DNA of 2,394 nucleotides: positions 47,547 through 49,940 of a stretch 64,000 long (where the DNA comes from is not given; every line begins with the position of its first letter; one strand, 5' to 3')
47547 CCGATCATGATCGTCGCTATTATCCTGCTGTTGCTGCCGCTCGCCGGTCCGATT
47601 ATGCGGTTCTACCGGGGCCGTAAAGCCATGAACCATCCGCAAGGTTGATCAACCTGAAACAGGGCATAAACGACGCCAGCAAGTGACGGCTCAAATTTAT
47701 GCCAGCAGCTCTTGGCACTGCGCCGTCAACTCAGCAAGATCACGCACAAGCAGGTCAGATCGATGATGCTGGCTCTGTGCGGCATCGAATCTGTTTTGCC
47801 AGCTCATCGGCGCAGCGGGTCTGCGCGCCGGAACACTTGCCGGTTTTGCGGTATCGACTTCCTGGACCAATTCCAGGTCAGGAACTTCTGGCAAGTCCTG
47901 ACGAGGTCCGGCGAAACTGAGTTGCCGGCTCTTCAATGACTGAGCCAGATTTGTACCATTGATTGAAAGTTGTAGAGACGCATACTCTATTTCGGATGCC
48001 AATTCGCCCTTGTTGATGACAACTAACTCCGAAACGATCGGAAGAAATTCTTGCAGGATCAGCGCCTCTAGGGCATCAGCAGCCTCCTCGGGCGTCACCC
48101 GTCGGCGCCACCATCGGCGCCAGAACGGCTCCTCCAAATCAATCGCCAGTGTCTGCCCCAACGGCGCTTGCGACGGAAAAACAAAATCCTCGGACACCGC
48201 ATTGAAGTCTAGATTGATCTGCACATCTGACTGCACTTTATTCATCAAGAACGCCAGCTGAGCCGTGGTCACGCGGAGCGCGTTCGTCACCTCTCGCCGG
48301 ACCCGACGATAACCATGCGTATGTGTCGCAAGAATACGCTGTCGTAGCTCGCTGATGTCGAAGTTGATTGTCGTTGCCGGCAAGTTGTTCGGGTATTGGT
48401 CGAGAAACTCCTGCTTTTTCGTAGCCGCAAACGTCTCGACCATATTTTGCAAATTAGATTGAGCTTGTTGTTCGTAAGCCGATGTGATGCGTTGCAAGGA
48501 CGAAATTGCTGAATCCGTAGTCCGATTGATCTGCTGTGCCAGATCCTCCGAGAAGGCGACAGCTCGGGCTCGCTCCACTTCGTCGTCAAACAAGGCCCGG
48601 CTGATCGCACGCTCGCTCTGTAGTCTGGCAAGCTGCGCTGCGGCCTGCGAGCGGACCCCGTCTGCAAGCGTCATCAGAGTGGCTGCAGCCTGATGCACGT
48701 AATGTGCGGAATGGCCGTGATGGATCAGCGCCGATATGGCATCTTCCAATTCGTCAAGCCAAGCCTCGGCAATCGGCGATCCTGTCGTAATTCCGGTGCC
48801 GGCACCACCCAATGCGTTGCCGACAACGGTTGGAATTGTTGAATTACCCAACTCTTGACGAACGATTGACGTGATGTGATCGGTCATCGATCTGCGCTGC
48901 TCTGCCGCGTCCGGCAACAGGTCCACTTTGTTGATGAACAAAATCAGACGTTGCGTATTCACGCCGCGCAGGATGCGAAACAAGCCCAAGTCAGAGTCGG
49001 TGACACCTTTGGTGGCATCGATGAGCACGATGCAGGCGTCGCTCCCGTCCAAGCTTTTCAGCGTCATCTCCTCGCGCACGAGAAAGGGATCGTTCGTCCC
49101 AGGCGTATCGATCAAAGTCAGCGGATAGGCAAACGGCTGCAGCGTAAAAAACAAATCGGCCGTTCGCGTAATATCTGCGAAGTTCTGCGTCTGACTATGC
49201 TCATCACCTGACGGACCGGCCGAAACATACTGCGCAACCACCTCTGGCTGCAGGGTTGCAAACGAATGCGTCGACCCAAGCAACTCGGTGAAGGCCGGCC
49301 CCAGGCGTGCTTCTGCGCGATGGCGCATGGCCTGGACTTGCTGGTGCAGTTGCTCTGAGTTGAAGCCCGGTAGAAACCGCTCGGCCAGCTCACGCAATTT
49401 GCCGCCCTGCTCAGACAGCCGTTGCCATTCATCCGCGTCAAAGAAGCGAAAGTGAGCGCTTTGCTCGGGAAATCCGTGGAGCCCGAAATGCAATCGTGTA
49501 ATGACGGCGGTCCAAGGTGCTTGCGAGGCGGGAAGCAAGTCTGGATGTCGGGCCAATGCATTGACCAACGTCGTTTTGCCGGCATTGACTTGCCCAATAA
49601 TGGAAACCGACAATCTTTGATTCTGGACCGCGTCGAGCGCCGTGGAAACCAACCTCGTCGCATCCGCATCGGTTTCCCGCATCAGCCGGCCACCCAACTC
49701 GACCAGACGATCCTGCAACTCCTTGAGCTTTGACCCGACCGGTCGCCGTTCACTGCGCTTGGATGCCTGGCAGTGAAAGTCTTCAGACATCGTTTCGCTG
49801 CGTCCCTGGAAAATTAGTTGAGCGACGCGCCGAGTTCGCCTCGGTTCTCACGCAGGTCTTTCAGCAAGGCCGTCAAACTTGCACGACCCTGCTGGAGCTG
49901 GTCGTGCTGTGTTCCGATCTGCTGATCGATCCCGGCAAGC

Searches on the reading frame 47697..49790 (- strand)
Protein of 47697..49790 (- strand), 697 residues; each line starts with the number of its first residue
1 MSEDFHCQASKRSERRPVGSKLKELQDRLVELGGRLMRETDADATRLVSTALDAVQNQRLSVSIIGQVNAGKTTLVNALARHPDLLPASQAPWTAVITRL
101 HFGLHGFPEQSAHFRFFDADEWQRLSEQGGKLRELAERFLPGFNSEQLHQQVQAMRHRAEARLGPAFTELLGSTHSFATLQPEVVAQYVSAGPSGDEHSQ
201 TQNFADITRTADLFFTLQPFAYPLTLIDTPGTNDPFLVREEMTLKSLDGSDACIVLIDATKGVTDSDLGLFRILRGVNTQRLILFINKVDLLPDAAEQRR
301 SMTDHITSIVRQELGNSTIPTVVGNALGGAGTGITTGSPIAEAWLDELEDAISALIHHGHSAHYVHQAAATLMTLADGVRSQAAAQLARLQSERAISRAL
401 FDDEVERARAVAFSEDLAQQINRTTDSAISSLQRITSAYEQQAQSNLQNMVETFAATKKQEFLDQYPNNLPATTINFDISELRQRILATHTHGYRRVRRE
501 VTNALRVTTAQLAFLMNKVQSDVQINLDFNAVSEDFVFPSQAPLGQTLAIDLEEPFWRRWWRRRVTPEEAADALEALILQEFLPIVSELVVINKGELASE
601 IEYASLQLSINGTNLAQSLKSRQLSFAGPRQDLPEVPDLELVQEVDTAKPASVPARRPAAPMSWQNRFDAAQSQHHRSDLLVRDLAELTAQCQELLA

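Call 31: search_protein_families(library=pfam, max_evalue=1e-8, proteins=[window:47697-49790:-])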
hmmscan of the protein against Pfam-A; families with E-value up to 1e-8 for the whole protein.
window:47697-49790:- (697 aa): 3 families
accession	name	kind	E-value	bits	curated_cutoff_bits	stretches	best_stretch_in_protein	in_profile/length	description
PF00009.33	GTP_EFTU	-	1.3e-15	58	26.5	1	221-333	68-176/188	Elongation factor Tu GTP binding domain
PF00350.29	Dynamin_N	-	2.5e-12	47.6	27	1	62-281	1-160/168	Dynamin family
PF01926.29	MMR_HSR1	-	1.6e-10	41.5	21.9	0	198-288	23-113/113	50S ribosome-binding GTPase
